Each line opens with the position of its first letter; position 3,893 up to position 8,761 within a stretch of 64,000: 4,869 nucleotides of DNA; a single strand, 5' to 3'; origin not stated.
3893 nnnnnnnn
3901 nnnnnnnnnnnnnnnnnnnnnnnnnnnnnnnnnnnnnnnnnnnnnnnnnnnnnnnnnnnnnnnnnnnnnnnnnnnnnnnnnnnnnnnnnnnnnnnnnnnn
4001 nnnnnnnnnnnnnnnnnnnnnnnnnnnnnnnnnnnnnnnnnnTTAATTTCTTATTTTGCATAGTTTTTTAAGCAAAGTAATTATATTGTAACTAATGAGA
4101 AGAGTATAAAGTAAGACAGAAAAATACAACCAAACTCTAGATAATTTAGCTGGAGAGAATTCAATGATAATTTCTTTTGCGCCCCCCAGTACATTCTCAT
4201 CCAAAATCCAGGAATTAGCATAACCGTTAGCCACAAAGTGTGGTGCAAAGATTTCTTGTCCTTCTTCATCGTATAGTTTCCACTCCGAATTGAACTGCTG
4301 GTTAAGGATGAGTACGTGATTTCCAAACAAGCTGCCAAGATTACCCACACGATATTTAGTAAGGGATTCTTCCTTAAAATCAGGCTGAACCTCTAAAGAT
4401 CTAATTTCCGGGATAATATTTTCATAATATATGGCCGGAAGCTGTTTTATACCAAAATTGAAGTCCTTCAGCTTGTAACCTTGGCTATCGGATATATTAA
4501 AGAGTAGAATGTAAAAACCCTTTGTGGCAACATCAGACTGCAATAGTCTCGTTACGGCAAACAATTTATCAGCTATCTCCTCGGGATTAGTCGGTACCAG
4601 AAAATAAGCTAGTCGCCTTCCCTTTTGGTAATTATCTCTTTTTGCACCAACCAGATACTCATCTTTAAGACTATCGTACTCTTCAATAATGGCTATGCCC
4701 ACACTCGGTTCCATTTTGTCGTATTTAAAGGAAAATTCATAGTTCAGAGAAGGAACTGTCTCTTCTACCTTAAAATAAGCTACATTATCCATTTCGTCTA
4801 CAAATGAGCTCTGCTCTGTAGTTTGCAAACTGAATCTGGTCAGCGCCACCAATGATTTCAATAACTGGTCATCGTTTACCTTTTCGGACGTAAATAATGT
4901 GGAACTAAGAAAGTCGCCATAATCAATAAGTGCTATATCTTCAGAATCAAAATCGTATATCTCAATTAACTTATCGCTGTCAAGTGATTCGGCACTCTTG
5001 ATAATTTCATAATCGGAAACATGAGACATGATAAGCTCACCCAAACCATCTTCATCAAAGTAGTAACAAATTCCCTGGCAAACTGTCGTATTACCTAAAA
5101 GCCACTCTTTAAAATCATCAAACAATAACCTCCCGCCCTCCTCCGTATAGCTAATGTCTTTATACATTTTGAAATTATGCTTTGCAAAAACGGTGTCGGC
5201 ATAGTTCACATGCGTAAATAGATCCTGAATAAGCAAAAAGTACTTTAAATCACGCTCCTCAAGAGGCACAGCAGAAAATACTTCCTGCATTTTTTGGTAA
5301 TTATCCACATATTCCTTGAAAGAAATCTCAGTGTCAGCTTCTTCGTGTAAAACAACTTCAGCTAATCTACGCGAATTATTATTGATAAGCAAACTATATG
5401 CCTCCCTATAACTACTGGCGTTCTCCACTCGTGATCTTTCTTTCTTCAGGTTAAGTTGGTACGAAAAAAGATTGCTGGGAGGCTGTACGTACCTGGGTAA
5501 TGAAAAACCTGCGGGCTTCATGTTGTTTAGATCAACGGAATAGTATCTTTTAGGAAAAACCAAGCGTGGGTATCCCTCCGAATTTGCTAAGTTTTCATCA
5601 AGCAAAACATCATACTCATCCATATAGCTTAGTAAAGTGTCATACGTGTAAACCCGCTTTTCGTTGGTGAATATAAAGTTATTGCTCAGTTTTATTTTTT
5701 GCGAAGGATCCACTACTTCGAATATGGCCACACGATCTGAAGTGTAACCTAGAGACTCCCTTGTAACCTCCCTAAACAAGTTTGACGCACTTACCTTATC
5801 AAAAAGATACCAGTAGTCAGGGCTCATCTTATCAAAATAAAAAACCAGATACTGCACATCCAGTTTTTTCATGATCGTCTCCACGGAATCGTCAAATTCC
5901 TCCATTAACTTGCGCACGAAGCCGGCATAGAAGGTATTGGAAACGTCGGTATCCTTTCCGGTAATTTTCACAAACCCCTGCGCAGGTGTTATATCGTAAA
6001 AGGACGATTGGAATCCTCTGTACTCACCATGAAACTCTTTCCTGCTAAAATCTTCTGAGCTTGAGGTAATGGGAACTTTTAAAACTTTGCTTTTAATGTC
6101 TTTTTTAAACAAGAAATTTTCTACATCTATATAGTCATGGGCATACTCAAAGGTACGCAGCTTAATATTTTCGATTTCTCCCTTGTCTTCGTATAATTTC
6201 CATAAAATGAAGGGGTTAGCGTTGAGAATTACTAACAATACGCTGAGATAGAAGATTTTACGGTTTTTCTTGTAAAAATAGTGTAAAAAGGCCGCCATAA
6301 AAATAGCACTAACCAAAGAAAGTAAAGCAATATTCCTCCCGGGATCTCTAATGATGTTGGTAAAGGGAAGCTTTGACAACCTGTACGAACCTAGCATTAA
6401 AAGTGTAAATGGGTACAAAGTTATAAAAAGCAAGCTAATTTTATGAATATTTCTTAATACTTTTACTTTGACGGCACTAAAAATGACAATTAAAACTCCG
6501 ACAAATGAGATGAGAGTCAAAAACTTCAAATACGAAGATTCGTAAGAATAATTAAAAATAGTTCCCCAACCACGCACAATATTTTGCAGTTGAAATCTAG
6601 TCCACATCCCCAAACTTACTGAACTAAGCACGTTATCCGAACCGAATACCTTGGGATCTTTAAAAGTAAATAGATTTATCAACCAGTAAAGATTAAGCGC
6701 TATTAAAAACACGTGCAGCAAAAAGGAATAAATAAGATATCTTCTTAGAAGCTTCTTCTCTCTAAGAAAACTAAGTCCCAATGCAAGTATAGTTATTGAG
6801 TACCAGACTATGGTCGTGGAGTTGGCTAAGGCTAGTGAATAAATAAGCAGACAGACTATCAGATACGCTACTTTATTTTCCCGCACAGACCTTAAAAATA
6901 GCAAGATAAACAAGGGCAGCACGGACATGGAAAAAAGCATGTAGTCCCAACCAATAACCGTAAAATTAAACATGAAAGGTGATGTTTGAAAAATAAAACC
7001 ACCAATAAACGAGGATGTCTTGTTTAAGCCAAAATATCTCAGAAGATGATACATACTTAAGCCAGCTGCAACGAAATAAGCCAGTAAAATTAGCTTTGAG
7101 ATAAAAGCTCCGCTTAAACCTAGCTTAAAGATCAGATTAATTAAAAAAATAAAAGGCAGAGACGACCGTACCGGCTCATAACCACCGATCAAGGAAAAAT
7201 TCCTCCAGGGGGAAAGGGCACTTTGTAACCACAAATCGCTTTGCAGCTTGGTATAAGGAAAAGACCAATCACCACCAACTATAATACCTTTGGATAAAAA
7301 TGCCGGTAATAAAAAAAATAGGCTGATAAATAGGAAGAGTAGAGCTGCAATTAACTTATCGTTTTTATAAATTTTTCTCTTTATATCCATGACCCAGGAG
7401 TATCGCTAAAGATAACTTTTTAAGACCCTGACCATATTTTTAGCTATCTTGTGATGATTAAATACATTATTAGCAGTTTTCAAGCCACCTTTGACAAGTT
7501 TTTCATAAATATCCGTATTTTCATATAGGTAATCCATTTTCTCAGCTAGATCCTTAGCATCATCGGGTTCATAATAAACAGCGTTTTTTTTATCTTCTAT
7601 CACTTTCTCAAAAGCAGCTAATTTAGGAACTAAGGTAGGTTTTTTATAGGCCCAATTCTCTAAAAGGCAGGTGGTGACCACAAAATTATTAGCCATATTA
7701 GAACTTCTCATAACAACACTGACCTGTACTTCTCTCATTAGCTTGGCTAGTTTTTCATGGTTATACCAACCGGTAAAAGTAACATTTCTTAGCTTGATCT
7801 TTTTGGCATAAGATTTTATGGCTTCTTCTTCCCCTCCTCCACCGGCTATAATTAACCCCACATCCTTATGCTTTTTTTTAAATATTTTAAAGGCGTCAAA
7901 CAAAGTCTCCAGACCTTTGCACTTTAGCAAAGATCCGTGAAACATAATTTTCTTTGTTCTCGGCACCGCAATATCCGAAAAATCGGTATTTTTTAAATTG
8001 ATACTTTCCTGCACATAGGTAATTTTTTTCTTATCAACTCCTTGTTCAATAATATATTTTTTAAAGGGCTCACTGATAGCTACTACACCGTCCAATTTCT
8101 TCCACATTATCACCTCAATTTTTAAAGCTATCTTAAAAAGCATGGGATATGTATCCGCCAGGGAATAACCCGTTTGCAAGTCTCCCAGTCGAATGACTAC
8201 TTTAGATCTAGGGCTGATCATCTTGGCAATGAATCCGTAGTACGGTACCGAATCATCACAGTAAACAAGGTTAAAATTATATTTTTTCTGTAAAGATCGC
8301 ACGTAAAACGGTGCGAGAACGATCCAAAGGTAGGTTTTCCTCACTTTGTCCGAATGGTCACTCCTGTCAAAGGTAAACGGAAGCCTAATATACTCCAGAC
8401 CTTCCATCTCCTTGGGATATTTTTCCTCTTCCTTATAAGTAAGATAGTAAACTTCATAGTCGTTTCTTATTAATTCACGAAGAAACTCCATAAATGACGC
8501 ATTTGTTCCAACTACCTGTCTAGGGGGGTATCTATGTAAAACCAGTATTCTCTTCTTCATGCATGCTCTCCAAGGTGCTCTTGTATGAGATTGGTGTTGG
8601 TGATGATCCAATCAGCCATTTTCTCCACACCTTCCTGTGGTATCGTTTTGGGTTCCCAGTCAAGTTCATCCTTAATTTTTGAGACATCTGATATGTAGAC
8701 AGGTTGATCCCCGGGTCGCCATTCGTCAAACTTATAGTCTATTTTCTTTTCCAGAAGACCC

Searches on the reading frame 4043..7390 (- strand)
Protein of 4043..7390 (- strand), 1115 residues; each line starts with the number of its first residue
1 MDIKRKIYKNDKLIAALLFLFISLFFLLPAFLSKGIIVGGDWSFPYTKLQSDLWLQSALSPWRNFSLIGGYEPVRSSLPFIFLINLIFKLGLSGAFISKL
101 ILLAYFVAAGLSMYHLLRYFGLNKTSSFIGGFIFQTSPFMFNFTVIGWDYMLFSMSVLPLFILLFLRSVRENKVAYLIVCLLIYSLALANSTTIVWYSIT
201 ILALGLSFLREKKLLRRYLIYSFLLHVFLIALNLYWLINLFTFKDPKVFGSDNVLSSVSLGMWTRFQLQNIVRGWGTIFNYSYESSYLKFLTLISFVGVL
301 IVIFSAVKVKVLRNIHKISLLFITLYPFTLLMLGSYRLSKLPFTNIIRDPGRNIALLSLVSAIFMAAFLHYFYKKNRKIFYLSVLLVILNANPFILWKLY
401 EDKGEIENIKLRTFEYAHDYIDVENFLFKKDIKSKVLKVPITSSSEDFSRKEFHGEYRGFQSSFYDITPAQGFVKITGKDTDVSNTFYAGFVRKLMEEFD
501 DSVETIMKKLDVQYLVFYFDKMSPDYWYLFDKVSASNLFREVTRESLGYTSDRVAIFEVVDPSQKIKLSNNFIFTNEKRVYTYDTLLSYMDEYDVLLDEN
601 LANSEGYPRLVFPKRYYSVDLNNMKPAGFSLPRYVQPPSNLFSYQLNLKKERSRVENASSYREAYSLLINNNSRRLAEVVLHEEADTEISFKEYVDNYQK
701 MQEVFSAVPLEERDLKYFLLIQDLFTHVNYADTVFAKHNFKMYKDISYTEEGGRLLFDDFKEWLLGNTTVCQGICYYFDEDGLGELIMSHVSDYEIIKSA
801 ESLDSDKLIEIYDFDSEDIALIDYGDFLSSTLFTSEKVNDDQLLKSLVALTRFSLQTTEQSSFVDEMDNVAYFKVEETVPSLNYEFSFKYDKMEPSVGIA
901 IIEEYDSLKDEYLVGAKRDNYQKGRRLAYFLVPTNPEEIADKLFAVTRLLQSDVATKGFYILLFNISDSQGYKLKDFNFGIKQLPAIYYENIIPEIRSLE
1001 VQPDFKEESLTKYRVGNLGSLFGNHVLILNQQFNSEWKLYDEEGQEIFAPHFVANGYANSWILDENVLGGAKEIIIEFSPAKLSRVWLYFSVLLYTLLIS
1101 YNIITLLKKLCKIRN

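Call 8: search_protein_families(library=pfam, proteins=[window:4043-7390:-], max_evalue=0.001)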
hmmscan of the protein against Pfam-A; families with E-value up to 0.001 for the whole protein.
window:4043-7390:- (1115 aa): 0 families

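Call 15: search_protein_families(library=ncbifam, proteins=[window:4043-7390:-], max_evalue=0.01)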
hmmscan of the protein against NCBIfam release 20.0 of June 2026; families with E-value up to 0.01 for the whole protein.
window:4043-7390:- (1115 aa): 0 families

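Call 48: search_protein_families(library=pfam, proteins=[window:4043-7390:-], max_evalue=10)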
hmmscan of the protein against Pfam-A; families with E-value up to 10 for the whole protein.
window:4043-7390:- (1115 aa): 0 families

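Call 75: find_homologous_proteins(query=window:4043-7387:-, max_evalue=0.001)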
Query window:4043-7387:- (1114 aa): 2 proteins with E <= 0.001 among 8000 candidates.
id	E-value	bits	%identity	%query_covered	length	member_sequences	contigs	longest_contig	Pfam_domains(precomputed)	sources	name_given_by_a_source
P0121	0.0e+0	1169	48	96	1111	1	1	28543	-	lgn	-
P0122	6.8e-115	403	29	99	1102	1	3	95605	-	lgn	-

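Call 98: predict_structure(alignment_id=A7)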
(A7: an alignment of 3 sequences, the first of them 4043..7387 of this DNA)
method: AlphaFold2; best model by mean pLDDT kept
length: 1114 residues; sequences in the alignment: 3
mean_pLDDT: 42.6   pTM: 0.37
mean pLDDT of the five models: 42.6, 39.9, 38.2, 37.5, 37.4
residues with pLDDT >= 90: 0; 70-90: 87; 50-70: 283; < 50: 744
segments of 3 or more residues with pLDDT < 50: 1-8, 31-45, 59-78, 139-148, 183-353, 388-420, 430-433, 435-509, 518-529, 561-659, 709-716, 767-986, 989-1003, 1018-1021, 1052-1057, 1079-1095, 1104-1114
pLDDT, mean of each block of 10 residues (from residue 1): 38 69 58 33 47 50 31 40 59 58 74 74 74 61 39 62 59 56 42 37 44 44 42 36 28 25 26 22 28 40 43 40 38 29 33 53 65 67 52 31 23 35 54 44 27 22 21 21 27 36 43 53 41 57 58 60 30 19 22 22 21 20 22 23 29 36 61 61 64 80 62 48 60 70 68 68 56 31 22 19 20 19 22 27 27 25 30 36 40 41 30 22 29 39 38 37 39 40 47 34 53 59 57 64 68 49 56 64 39 47 46 37
secondary structure, 60 per line:
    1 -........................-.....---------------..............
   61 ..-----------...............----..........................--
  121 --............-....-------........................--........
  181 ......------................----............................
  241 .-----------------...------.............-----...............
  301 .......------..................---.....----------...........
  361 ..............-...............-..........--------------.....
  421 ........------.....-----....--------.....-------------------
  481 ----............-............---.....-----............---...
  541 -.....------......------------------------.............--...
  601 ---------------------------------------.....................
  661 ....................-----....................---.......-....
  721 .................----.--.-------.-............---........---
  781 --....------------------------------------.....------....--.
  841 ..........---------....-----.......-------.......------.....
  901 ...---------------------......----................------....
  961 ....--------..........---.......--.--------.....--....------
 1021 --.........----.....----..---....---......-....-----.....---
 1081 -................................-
elements in order (helices of 4 or more, strands of 3 or more residues): H2-25 H27-31 H47-62 H74-88 H93-118 H123-134 H136-139 H147-170 H173-186 H193-208 H213-241 H268-280 H286-307 H314-331 H335-339 H350-374 H376-390 H392-401 H416-428 E435-439 H445-448 H457-461 H485-496 H498-509 E513-517 H523-534 E538-540 H542-546 E553-558 H583-595 H640-680 H686-705 H709-715 H717-737 H755-766 H770-777 H783-786 H823-827 H834-837 H840-850 H860-863 E869-875 E883-889 E896-903 E925-930 H935-950 E957-964 E976-982 E986-992 E1004-1008 E1011-1014 E1023-1031 E1036-1040 E1050-1053 E1057-1062 H1064-1067 E1073-1077 H1082-1113

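Call 109: search_solved_structures(query=A7, max_evalue=1)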
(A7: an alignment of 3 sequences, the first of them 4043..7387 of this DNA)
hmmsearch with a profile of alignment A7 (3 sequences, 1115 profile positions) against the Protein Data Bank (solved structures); distinct sequences matched with E-value up to 1: 0.

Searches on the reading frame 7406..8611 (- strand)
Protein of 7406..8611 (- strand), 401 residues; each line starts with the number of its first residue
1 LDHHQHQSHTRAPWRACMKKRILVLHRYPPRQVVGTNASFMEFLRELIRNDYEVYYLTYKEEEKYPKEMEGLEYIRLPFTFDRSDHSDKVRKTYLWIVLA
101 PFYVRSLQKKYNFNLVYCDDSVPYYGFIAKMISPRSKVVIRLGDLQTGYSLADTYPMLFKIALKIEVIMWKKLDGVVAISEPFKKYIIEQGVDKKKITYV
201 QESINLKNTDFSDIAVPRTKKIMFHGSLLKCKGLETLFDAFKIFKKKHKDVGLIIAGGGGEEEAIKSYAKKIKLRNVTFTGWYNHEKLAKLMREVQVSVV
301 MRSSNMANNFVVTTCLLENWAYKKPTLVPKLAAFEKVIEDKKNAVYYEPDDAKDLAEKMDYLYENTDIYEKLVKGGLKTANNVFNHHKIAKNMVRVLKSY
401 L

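Call 8: search_protein_families(library=pfam, proteins=[window:7406-8611:-], max_evalue=0.001)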
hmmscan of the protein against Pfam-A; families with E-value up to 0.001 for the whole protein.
window:7406-8611:- (401 aa): 5 families
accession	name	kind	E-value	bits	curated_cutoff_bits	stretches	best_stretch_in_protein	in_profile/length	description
PF00534.26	Glycos_transf_1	-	4.7e-21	75.5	26.4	1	218-376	14-169/172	Glycosyl transferases group 1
PF13692.12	Glyco_trans_1_4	-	1.8e-18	67.6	27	1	220-365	2-142/142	Glycosyl transferases group 1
PF13439.12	Glyco_transf_4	-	2.6e-09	37.8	28.5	1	35-206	3-168/170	Glycosyltransferase Family 4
PF13524.12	Glyco_trans_1_2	-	4.9e-07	30.2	25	1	253-395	17-141/144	Glycosyl transferase-like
PF13579.12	Glyco_trans_4_4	-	3.3e-05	24.7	29.7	1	35-200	2-155/158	Glycosyl transferase 4-like domain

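Call 36: search_protein_families(library=ncbifam, proteins=[window:7406-8611:-], max_evalue=0.00001)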
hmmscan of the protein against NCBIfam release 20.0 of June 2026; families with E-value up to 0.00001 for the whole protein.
window:7406-8611:- (401 aa): 14 families
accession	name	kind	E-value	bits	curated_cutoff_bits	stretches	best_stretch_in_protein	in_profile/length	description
TIGR04063.1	stp3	hypoth_equivalog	2.2e-21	76.2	442.05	1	157-382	142-377/397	TIGR04063 family PEP-CTERM/XrtA system glycosyltransferase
NF007640.0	PRK10307.1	subfamily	8e-15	54.7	276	1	158-398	157-405/411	WcaI family glycosyltransferase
NF007396.0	PRK09922.1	equivalog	1.4e-13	50.5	385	1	173-374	136-336/361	lipopolysaccharide 1,6-galactosyltransferase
TIGR04157.1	glyco_rSAM_CFB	subfamily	3.9e-12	45.9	400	1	164-395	161-404/406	TIGR04157 family glycosyltransferase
NF041876.1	EPS_EpsE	equivalog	8.8e-12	44.9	400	1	218-392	213-388/389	exopolysaccharide biosynthesis GT4 family glycosyltransferase EpsE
TIGR03999.1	thiol_BshA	equivalog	1.8e-09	37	273.7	1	171-393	143-366/375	N-acetyl-alpha-D-glucosaminyl L-malate synthase BshA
NF038229.1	Glyco4_Geo_Pelo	equivalog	1.6e-08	34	400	1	194-399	132-335/338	GPMC system family 4 glycosyltransferase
NF049988.1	MGlcDAGSynMgs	equivalog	2.5e-08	33.7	400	1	191-397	194-384/398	alpha-monoglucosyldiacylglycerol synthase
TIGR03088.1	stp2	hypoth_equivalog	1.3e-07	31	409.05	1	173-397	151-370/374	TIGR03088 family PEP-CTERM/XrtA system glycosyltransferase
NF041010.1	glycosy_Agl16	equivalog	1.3e-07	30.9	575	1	161-398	122-349/352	glycosylation protein Agl16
TIGR02149.1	glgA_Coryne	subfamily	7.4e-07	28.6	302.4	1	169-399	141-389/391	glycogen synthase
TIGR04047.1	MSMEG_0565_glyc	hypoth_equivalog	8.6e-07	28.4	259.85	1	220-382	194-357/373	MSMEG_0565 family glycosyltransferase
NF047684.1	TeichurnBiosyTuaC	equivalog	2.3e-06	26.8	550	1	191-399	193-385/391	teichuronic acid biosynthesis protein TuaC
NF050056.1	ProtGlycPglH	equivalog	4e-06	26.1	600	1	199-398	155-351/354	GalNAc-alpha-(1->4)-GalNAc-alpha-(1->3)-diNAcBac-PP-undecaprenol alpha-1,4-N-acetyl-D-galactosaminyltransferase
